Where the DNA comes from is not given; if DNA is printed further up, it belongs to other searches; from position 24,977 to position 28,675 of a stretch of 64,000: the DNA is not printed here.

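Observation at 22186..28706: Candidate undescribed DNA uptake/processing module: ComEC(+thermonuclease)–tandem Cas4-like Fe-S nuclease–membrane MBL hydrolase operon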

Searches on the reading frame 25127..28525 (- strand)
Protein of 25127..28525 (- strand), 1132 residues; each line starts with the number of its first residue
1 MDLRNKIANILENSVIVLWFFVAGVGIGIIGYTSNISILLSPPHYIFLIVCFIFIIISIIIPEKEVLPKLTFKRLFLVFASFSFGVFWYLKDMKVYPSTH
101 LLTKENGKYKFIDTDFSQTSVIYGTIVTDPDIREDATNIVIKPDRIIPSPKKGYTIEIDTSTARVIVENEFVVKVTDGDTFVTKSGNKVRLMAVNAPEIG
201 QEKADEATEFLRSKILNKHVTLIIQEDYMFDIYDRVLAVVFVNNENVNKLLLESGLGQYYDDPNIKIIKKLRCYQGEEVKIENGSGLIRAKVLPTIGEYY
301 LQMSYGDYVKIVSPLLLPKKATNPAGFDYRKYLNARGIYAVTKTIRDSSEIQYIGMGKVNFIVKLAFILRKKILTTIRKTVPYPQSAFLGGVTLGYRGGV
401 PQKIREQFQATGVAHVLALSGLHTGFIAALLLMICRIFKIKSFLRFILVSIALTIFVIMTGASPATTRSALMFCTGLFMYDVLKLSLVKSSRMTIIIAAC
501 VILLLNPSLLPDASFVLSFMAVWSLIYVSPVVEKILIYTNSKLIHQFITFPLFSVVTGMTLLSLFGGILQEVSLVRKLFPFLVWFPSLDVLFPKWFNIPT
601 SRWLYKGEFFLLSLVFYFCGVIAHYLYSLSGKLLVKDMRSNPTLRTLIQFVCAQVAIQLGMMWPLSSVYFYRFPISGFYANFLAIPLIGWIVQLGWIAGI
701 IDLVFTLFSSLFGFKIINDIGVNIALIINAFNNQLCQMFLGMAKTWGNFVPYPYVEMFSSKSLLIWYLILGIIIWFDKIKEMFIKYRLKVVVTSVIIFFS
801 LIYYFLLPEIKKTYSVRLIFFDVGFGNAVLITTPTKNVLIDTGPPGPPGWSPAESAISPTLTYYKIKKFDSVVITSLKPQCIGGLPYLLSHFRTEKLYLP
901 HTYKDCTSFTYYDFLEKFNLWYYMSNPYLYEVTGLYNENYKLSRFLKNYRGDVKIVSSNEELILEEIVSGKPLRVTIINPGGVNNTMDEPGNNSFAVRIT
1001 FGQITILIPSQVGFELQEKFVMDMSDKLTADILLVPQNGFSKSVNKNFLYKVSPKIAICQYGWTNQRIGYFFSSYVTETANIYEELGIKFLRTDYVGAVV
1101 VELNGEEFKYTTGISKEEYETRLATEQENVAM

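Call 3: search_protein_families(library=pfam, proteins=[window:25127-28525:-], max_evalue=0.01)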
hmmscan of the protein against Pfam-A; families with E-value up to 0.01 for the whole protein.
window:25127-28525:- (1132 aa): 4 families
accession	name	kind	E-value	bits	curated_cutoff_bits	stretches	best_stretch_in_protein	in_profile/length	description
PF03772.21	Competence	-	4.1e-31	108.8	23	2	393-573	2-179/270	Competence protein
PF13567.11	DUF4131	-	6.6e-14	52.4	31.6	2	286-342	100-157/165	Domain of unknown function (DUF4131)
PF00565.23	SNase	-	5.5e-11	43.3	21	1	188-271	1-90/107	Staphylococcal nuclease homologue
PF00753.33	Lactamase_B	-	0.00065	20.1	22.7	1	822-903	2-78/196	Metallo-beta-lactamase superfamily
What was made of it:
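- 27701..28033 (-): SNase (thermonuclease) domain, aa ~165-275, inserted in a loop of the ComL OB fold. DGDT, Arg35, Glu43 and Arg87 equivalents are kept; Asp40 is Asn. PF00565 E 5.5e-11 (call 3).
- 26096..27445 (-): Competence (channel) domain of ComL, aa ~361-810. The family hallmark '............' is retained. PF03772 E 4e-31 (call 3).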

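Call 8: search_protein_families(library=ncbifam, proteins=[window:25127-28525:-], max_evalue=0.001)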
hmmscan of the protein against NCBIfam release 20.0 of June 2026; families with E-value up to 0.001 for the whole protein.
window:25127-28525:- (1132 aa): 6 families
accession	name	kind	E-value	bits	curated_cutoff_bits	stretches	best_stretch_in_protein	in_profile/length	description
TIGR00361.1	ComEC_Rec2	equivalog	4.1e-56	190.4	190.05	2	634-1066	281-637/663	DNA internalization-related competence protein ComEC/Rec2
NF008580.0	PRK11539.1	equivalog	1.8e-33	115.9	969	3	368-562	181-377/758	ComEC family protein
TIGR00360.1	ComEC_N-term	subfamily_domain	4.4e-14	53.1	36.5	1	413-554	1-138/171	ComEC/Rec2-related protein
NF045979.1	ComEC_MAG0480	equivalog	1.9e-09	36.8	150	1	355-548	166-355/461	MAG0480 family ComEC-like protein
NF047694.1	TnucaseNucIStaph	equivalog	2.7e-09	36.7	250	1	167-272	44-160/175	thermonuclease NucI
NF047969.1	CaNuclEcnA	equivalog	1.3e-07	31.8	180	1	206-260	68-123/151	calcium-activated nuclease EcnA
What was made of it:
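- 25127..28525 (-): ComL, a long ComEC-family channel (1132 aa). It has 3 N-terminal TM helices, a periplasmic OB fold with a nested SNase, an enlarged competence/TM domain, and a catalytically dead MBL-like C-terminal domain. Pfam and NCBIfam (calls 3, 8).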

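Call 9: search_protein_families(library=padloc, proteins=[window:25127-28525:-], max_evalue=0.01)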
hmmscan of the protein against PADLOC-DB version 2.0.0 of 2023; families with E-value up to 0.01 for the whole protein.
window:25127-28525:- (1132 aa): 1 family
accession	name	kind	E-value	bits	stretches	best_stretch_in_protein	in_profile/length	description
PDLC04675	PDC-M48B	-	3.8e-05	21.1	0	815-876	4-66/291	-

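Call 39: find_homologous_proteins(query=window:25127-28525:-, max_evalue=1e-10)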
Query window:25127-28525:- (1132 aa): 95 proteins with E <= 1e-10 among 8000 candidates.
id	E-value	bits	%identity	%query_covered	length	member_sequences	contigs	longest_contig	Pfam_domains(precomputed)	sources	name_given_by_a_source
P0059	0.0e+0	2537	100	100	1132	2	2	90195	PF00565.24,PF13567.12,PF03772.22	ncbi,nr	ncbi:MAG: ComEC/Rec2 family competence protein [Endomicrobia bacterium]|nr:ComEC/Rec2 family compete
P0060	0.0e+0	1786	69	100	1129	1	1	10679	PF00565.24,PF13567.12,PF03772.22,PF00753.34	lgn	-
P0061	0.0e+0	1745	68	99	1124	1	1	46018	PF00565.24,PF13567.12,PF03772.22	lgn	-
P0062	0.0e+0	1722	67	100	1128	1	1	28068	PF00565.24,PF13567.12,PF03772.22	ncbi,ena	-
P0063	0.0e+0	1709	66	99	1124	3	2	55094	PF00565.24,PF13567.12,PF03772.22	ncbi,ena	-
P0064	0.0e+0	1698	66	99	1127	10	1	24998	PF00565.24,PF13567.12,PF03772.22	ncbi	-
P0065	0.0e+0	1696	66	100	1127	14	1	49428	PF00565.24,PF13567.12,PF03772.22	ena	-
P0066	0.0e+0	1687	66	100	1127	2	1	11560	PF00565.24,PF13567.12,PF03772.22,PF00753.34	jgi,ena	-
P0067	0.0e+0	1653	64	99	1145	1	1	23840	PF00565.24,PF13567.12,PF03772.22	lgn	-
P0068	0.0e+0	1650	65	100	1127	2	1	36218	PF00565.24,PF13567.12,PF03772.22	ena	-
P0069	0.0e+0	1224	52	100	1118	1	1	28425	PF13567.12,PF03772.22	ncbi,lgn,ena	-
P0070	1.1e-237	810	47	74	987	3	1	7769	PF13567.12,PF03772.22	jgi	-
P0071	7.7e-236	804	46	75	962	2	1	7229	PF13567.12,PF03772.22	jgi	-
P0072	5.5e-234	798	45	74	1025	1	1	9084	PF13567.12,PF03772.22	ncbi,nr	ncbi:MAG: ComEC/Rec2 family competence protein [Elusimicrobiota bacterium]|nr:ComEC/Rec2 family comp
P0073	2.0e-222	760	40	87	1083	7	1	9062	PF00565.24,PF13567.12,PF03772.22,PF00753.34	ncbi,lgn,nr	ncbi:MAG: ComE operon protein 3 [Syntrophomonadaceae bacterium]|nr:ComE operon protein 3 [Bacillota 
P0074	6.8e-214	731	38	96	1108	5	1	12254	PF00565.24,PF13567.12,PF03772.22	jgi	-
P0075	2.6e-211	723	38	96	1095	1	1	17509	PF00565.24,PF13567.12,PF03772.22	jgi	jgi:ComEC/Rec2-related protein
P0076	3.5e-211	722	45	74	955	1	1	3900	PF13567.12,PF03772.22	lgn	-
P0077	6.6e-185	635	40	74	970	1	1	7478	PF13567.12,PF03772.22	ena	-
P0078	1.9e-175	604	39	73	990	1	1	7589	PF13567.12,PF03772.22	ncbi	-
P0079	1.9e-170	588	37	75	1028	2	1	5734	PF13567.12,PF03772.22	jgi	-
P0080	8.2e-169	582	37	74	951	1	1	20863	PF13567.12,PF03772.22,PF00753.34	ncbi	-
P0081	3.1e-166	574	36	89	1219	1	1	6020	PF00565.24,PF13567.12,PF03772.22,PF00753.34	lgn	-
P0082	9.1e-160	552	37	75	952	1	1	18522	PF13567.12,PF03772.22,PF00753.34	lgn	-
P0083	2.5e-157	544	38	75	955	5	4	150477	PF13567.12,PF03772.22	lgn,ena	-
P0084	3.8e-157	543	37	73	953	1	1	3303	PF13567.12,PF03772.22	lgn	-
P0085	1.2e-155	539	54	24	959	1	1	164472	PF13567.12,PF03772.22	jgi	-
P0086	2.6e-155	537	56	23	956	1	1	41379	PF13567.12,PF03772.22,PF00753.34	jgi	-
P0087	3.4e-151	524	36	74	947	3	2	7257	PF13567.12,PF03772.22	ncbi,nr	ncbi:MAG TPA: ComEC/Rec2 family competence protein, partial [Elusimicrobiota bacterium]|nr:ComEC/Rec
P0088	4.4e-151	523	35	77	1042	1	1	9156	PF13567.12,PF03772.22,PF00753.34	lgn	-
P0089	3.0e-149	517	33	92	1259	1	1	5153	PF00565.24,PF13567.12,PF03772.22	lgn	-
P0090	2.0e-141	491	33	81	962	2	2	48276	PF13567.12,PF03772.22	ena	-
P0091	1.0e-139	486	34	81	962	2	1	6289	PF13567.12,PF03772.22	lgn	-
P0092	4.3e-138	480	35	75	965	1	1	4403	PF13567.12,PF03772.22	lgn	-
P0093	1.6e-137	478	33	81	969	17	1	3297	PF13567.12,PF03772.22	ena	-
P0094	2.2e-137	478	34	76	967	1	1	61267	PF13567.12,PF03772.22,PF00753.34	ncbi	ncbi:MAG: ComEC/Rec2 family competence protein [Elusimicrobiota bacterium]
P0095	1.4e-135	472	41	58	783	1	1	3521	PF13567.12,PF03772.22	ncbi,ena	-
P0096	5.3e-135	470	48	23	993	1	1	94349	PF13567.12,PF03772.22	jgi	jgi:competence protein ComEC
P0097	4.6e-134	467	34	75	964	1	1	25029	PF13567.12,PF03772.22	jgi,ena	-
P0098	1.2e-133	466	40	55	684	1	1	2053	PF13567.12,PF03772.22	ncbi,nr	ncbi:MAG: ComEC/Rec2 family competence protein, partial [Endomicrobiia bacterium]|nr:ComEC/Rec2 fami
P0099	1.5e-133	465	34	75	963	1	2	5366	PF13567.12,PF03772.22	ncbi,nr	ncbi:MAG: hypothetical protein CVU80_02080 [Elusimicrobia bacterium HGW-Elusimicrobia-4]|nr:MAG: hyp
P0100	1.2e-132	462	34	75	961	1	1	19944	PF13567.12,PF03772.22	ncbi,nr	ncbi:MAG: ComEC/Rec2 family competence protein [Elusimicrobia bacterium]|nr:ComEC/Rec2 family compet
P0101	5.3e-129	450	30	42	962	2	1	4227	PF13567.12,PF03772.22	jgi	-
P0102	2.7e-126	441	34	75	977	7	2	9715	PF13567.12,PF03772.22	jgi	-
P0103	4.4e-126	441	33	75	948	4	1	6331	PF13567.12,PF03772.22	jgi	-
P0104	2.3e-123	432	31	76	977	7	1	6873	PF13567.12,PF03772.22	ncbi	ncbi:MAG: ComEC/Rec2 family competence protein [Candidatus Omnitrophota bacterium]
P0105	3.2e-123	431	33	75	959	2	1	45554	PF13567.12,PF03772.22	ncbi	-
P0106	2.7e-122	428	30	42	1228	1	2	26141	PF13567.12,PF03772.22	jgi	-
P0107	2.9e-121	425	32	75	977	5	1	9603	PF13567.12,PF03772.22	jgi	-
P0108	3.2e-117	411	33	76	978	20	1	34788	PF13567.12,PF03772.22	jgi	-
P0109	1.0e-116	410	32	75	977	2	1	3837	PF13567.12,PF03772.22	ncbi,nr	ncbi:MAG: ComEC/Rec2 family competence protein, partial [Elusimicrobiota bacterium]|nr:ComEC/Rec2 fa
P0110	5.6e-111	391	31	71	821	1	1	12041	PF13567.12,PF03772.22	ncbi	ncbi:MAG: hypothetical protein COT16_03185, partial [Elusimicrobia bacterium CG08_land_8_20_14_0_20_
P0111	2.5e-110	388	36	59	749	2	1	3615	PF13567.12,PF03772.22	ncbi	ncbi:MAG: hypothetical protein DRI36_05450, partial [Caldiserica bacterium]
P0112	7.0e-110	387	33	74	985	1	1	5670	PF13567.12,PF03772.22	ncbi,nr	ncbi:MAG: ComEC/Rec2 family competence protein [Elusimicrobiota bacterium]|nr:ComEC/Rec2 family comp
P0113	4.1e-101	358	32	72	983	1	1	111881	PF13567.12,PF03772.22,PF00753.34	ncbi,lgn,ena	-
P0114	9.4e-100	353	32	75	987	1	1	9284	PF13567.12,PF03772.22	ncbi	-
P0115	7.3e-94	334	32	72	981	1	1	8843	PF13567.12,PF03772.22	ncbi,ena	-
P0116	6.6e-93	331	32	76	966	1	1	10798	PF13567.12,PF03772.22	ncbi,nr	ncbi:MAG: ComEC/Rec2 family competence protein [bacterium]|nr:ComEC/Rec2 family competence protein [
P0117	7.8e-90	321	34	54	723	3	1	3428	PF13567.12,PF03772.22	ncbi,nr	ncbi:MAG TPA: ComEC/Rec2 family competence protein, partial [bacterium]|nr:ComEC/Rec2 family compete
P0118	2.0e-88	316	33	64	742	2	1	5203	PF03772.22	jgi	-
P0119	2.0e-85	306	32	75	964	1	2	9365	PF13567.12,PF03772.22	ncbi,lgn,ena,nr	ncbi:ComEC/Rec2 family competence protein [Candidatus Dependentiae bacterium]|nr:ComEC/Rec2 family c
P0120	2.2e-73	266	30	73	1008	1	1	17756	PF13567.12,PF03772.22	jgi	jgi:ComEC/Rec2-related protein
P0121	7.4e-70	254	31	56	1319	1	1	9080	PF13567.12,PF03772.22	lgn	-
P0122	9.6e-64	234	30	73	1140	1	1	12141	PF13567.12,PF03772.22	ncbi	-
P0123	1.8e-62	230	28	74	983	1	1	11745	PF13567.12,PF03772.22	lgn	-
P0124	4.3e-58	215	26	55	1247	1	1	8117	PF12836.14,PF13567.12,PF00633.30,PF03772.22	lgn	-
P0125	1.1e-57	214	28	68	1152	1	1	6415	PF13567.12,PF03772.22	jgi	jgi:ComEC/Rec2-related protein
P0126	2.8e-55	206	26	74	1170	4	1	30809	PF13567.12,PF03772.22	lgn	-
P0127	2.7e-54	203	26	76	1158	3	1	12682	PF13567.12,PF03772.22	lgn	-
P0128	5.8e-54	202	26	77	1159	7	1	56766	PF13567.12,PF03772.22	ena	-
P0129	2.1e-53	200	25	74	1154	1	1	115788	PF13567.12,PF03772.22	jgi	jgi:ComEC/Rec2-related protein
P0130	8.4e-52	195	27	76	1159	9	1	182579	PF13567.12,PF03772.22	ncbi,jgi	jgi:ComEC/Rec2-related protein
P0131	6.1e-35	139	31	24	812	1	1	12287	PF13567.12,PF03772.22,PF00753.34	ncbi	-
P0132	6.7e-35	139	30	22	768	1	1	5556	PF12706.14,PF13567.12,PF03772.22,PF00753.34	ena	-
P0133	7.8e-34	135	29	16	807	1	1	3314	PF13567.12,PF19583.6,PF03772.22,PF00753.34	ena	-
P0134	7.7e-32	129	30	23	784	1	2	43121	PF13567.12,PF03772.22,PF00753.34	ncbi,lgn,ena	-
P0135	1.8e-29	121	27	20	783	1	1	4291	PF13567.12,PF03772.22,PF00753.34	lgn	-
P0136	2.0e-28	117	31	26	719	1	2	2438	PF13567.12,PF03772.22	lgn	-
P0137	1.6e-27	114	28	25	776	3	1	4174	PF12706.14,PF13567.12,PF03772.22,PF00753.34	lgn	-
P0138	3.2e-24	103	24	40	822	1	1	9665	PF13567.12,PF03772.22,PF00753.34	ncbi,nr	ncbi:DNA internalization-related competence protein ComEC/Rec2 [Candidatus Sumerlaeota bacterium]|nr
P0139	8.0e-22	95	26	27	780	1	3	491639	PF13567.12,PF03772.22,PF00753.34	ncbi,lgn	ncbi:MAG: DNA internalization-related competence protein ComEC/Rec2 [Dehalococcoidia bacterium]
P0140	1.8e-17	81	29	25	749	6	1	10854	PF12706.14,PF23023.2,PF13567.12,PF03772.22,PF00753.34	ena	-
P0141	2.2e-17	81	25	20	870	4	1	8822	PF12706.14,PF25281.1,PF13567.12,PF03772.22,PF00753.34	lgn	-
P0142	8.1e-16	75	27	23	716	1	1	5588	PF13567.12,PF03772.22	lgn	-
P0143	2.2e-14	71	29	21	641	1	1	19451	PF13567.12,PF03772.22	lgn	-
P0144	2.6e-14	71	27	26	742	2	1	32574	PF12706.14,PF13567.12,PF03772.22,PF00753.34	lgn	-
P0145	5.3e-14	69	28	33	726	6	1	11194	PF13567.12,PF03772.22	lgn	-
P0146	8.8e-14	69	29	21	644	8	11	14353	PF13567.12,PF03772.22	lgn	-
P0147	8.9e-14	69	28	23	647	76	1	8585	PF03772.22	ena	-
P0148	8.8e-13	65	24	22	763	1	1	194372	PF13567.12,PF03772.22,PF00753.34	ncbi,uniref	ncbi:DNA internalization-related competence protein ComEC/Rec2 [Virgibacillus sp. DJP39]|uniref:DNA 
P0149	1.7e-12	64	28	14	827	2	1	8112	PF13567.12,PF03772.22,PF00753.34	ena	-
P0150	2.3e-12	64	24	20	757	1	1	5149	PF13567.12,PF03772.22,PF00753.34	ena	-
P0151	2.4e-12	64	29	23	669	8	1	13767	PF13567.12,PF03772.22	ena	-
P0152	5.3e-12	63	31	8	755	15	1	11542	PF13567.12,PF03772.22,PF00753.34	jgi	jgi:competence protein ComEC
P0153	2.2e-11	61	27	22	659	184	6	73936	PF13567.12,PF03772.22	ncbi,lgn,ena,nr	ncbi:MAG: ComEC family competence protein [Candidatus Phocaeicola faecipullorum]|nr:ComEC family com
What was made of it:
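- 25127..28525 (-): It forms a distinct clade at 195-2537 bits, against <=139 bits for ordinary ComECs (call 39).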
